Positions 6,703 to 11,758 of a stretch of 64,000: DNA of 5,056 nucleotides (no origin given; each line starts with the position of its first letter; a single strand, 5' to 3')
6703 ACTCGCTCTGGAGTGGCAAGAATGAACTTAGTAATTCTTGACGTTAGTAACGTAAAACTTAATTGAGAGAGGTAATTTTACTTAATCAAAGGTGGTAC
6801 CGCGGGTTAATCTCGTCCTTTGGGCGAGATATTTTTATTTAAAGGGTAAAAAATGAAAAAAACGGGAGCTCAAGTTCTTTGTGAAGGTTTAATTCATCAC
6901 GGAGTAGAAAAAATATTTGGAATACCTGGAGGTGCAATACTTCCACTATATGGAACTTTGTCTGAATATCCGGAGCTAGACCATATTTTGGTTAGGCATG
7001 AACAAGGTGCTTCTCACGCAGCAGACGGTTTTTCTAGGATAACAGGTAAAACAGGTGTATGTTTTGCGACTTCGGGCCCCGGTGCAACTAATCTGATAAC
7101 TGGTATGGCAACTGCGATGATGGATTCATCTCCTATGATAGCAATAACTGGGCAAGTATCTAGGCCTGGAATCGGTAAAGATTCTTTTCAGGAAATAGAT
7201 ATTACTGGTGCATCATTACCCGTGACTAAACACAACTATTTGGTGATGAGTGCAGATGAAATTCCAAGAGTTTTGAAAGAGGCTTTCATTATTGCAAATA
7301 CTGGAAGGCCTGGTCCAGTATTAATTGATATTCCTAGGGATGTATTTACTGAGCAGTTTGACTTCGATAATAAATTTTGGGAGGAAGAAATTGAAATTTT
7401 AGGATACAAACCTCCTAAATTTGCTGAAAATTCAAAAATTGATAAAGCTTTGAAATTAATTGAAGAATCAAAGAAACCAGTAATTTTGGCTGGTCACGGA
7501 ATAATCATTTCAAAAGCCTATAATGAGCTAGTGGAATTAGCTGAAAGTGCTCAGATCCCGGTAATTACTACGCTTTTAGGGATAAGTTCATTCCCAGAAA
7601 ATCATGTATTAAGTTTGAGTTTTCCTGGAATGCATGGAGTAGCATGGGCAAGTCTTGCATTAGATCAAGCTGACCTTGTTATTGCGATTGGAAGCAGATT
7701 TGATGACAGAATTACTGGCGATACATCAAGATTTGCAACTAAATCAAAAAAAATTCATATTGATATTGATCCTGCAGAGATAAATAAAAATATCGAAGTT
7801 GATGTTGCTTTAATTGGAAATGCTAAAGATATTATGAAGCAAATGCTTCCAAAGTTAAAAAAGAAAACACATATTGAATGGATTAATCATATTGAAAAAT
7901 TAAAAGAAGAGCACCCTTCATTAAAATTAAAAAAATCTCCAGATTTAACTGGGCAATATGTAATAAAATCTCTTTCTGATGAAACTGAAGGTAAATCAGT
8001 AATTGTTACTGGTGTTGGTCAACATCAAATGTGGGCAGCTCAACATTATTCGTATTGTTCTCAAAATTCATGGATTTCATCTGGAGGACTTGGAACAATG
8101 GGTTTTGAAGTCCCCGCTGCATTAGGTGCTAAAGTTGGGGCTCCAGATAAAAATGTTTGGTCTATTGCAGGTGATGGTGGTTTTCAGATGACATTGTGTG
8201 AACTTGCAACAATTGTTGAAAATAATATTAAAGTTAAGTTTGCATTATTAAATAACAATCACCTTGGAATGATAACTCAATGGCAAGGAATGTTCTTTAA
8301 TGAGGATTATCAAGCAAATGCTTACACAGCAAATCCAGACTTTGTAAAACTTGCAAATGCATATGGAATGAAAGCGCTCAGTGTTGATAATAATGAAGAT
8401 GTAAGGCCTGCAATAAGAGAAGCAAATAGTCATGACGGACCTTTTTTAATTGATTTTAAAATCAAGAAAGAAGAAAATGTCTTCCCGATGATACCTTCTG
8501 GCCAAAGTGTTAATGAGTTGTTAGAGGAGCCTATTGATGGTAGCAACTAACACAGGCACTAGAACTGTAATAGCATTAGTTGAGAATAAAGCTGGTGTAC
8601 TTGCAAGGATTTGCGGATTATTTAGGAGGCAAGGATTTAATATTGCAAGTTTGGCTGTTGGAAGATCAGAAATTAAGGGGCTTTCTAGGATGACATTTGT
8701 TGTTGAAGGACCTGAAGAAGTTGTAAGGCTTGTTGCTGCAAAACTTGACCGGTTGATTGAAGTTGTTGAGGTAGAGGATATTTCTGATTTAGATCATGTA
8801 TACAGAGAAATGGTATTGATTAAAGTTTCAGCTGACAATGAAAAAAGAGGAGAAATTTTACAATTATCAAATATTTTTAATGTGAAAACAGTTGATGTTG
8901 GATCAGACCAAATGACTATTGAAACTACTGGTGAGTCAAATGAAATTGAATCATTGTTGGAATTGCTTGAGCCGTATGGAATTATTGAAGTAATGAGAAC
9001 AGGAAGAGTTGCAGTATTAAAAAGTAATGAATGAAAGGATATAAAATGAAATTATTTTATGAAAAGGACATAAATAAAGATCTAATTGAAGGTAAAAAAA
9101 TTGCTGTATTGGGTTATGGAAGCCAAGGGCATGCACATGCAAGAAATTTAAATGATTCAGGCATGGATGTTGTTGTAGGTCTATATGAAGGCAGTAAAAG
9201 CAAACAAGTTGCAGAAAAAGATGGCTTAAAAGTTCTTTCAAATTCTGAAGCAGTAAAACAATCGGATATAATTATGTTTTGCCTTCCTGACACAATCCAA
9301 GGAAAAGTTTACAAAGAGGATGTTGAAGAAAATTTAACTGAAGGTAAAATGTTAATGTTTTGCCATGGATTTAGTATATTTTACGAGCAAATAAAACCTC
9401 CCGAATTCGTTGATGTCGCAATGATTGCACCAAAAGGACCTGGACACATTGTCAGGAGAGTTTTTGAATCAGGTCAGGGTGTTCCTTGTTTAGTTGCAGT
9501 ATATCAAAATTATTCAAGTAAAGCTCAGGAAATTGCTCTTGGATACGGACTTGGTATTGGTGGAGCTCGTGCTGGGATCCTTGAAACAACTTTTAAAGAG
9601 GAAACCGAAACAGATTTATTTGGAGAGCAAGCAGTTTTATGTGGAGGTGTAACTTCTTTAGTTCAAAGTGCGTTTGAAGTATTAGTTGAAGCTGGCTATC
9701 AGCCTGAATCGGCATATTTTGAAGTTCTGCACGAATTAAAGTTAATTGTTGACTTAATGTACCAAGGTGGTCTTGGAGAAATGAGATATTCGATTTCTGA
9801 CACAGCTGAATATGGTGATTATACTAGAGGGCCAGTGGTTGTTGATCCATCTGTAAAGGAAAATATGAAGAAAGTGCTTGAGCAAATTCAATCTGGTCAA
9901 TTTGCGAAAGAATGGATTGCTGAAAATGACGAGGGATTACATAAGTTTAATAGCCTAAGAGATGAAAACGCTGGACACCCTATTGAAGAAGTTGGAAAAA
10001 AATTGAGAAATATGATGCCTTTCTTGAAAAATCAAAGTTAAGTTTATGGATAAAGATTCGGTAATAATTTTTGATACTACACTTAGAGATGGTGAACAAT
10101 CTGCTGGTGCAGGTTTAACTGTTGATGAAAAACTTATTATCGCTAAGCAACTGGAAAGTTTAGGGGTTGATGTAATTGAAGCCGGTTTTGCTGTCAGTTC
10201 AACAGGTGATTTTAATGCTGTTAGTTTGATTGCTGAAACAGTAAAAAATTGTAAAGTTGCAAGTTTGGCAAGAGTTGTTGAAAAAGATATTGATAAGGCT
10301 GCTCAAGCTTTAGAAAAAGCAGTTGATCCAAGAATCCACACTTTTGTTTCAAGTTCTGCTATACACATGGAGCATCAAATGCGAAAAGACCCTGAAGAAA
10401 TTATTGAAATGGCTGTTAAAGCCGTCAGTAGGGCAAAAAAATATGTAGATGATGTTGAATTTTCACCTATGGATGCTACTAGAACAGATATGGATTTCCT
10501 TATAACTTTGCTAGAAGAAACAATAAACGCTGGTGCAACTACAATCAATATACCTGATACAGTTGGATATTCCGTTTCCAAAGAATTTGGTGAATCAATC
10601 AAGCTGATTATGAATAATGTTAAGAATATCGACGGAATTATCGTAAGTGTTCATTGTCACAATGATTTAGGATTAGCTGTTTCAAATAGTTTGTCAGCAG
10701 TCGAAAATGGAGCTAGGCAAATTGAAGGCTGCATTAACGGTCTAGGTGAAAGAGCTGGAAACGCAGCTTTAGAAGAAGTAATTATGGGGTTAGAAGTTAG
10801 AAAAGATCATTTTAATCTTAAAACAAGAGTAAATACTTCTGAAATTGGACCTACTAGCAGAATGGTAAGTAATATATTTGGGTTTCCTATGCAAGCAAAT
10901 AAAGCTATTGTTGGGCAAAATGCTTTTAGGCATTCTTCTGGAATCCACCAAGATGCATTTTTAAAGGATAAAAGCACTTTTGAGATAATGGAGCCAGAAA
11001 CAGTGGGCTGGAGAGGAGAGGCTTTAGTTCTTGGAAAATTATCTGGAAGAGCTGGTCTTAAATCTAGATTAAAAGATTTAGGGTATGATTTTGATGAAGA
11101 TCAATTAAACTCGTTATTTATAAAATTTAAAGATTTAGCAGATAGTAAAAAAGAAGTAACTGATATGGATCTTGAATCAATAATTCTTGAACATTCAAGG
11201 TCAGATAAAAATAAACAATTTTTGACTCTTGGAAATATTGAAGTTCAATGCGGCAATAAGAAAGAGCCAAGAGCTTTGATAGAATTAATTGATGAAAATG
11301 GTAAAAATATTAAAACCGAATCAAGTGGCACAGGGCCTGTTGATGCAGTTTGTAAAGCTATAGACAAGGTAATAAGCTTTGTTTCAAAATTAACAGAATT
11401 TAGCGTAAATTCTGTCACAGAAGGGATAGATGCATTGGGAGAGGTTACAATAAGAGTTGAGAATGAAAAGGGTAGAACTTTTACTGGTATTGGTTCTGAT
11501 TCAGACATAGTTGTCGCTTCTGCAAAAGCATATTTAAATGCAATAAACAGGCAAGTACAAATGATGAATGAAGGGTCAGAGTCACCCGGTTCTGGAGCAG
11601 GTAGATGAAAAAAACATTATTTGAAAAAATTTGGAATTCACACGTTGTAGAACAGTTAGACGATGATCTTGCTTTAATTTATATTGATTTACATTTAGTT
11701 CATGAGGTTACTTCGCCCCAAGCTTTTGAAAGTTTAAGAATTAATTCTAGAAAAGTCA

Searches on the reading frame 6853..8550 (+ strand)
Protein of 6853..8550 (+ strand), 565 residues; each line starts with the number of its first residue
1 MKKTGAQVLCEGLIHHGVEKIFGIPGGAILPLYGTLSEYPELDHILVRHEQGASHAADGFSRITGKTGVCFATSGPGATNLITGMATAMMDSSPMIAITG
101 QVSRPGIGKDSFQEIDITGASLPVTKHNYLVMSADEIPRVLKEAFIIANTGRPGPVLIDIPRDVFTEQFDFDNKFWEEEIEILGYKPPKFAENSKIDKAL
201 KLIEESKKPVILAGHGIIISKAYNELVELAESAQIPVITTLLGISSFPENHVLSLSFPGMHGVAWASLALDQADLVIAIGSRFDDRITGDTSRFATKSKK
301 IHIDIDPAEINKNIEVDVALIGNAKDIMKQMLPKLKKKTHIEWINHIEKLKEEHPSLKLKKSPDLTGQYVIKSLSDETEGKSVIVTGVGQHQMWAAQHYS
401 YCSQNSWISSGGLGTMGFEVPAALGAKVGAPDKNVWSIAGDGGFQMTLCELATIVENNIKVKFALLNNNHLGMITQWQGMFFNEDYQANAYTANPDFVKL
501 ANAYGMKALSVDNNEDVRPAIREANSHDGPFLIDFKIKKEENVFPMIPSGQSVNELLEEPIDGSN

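Call 52: search_protein_families(library=pfam, proteins=[window:6853-8550:+], max_evalue=0.00001)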
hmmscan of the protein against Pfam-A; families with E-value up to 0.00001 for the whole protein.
window:6853-8550:+ (565 aa): 3 families
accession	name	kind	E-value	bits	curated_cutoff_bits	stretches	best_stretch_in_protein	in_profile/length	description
PF02775.26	TPP_enzyme_C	-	6.4e-53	179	21.9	1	387-535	1-151/151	Thiamine pyrophosphate enzyme, C-terminal TPP binding domain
PF00205.28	TPP_enzyme_M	-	9.7e-44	148.8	30.4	1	196-330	1-136/137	Thiamine pyrophosphate enzyme, central domain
PF02776.23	TPP_enzyme_N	-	3.1e-39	133.9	26.8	1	4-118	2-117/119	Thiamine pyrophosphate enzyme, N-terminal TPP binding domain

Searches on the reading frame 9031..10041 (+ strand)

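Call 52: search_protein_families(library=pfam, proteins=[window:9031-10041:+], max_evalue=0.00001)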
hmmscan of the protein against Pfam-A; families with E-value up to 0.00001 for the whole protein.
window:9031-10041:+ (336 aa): 5 families
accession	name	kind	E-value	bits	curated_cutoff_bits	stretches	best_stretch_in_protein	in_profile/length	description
PF07991.19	KARI_N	-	3.9e-71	238.4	20.6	1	19-182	2-165/165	Acetohydroxy acid isomeroreductase, NADPH-binding domain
PF01450.25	KARI_C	-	3.5e-65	219.1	29.1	1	188-330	1-143/144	Ketol-acid reductoisomerase, C-terminal domain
PF02826.25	2-Hacid_dh_C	-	1.4e-08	34.7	25.1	1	12-88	27-102/178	D-isomer specific 2-hydroxyacid dehydrogenase, NAD binding domain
PF03807.23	F420_oxidored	-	1e-07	32.9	21.6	1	23-97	1-79/94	NADP oxidoreductase coenzyme F420-dependent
PF03446.21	NAD_binding_2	-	2.2e-07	31.5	21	1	23-109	1-90/161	NAD binding domain of 6-phosphogluconate dehydrogenase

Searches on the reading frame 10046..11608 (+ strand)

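Call 52: search_protein_families(library=pfam, proteins=[window:10046-11608:+], max_evalue=0.00001)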
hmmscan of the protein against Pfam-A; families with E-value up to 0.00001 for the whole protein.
window:10046-11608:+ (520 aa): 3 families
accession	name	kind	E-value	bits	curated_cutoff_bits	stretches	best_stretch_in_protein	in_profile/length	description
PF00682.25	HMGL-like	-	1.9e-89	299.9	29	1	6-274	2-260/260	HMGL-like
PF08502.15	LeuA_dimer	-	1.6e-34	119.1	24.9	1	370-503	1-130/131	LeuA allosteric (dimerisation) domain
PF22617.1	HCS_D2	-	3.2e-27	95.1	27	1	288-369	1-82/82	Homocitrate synthase post-HMGL domain-like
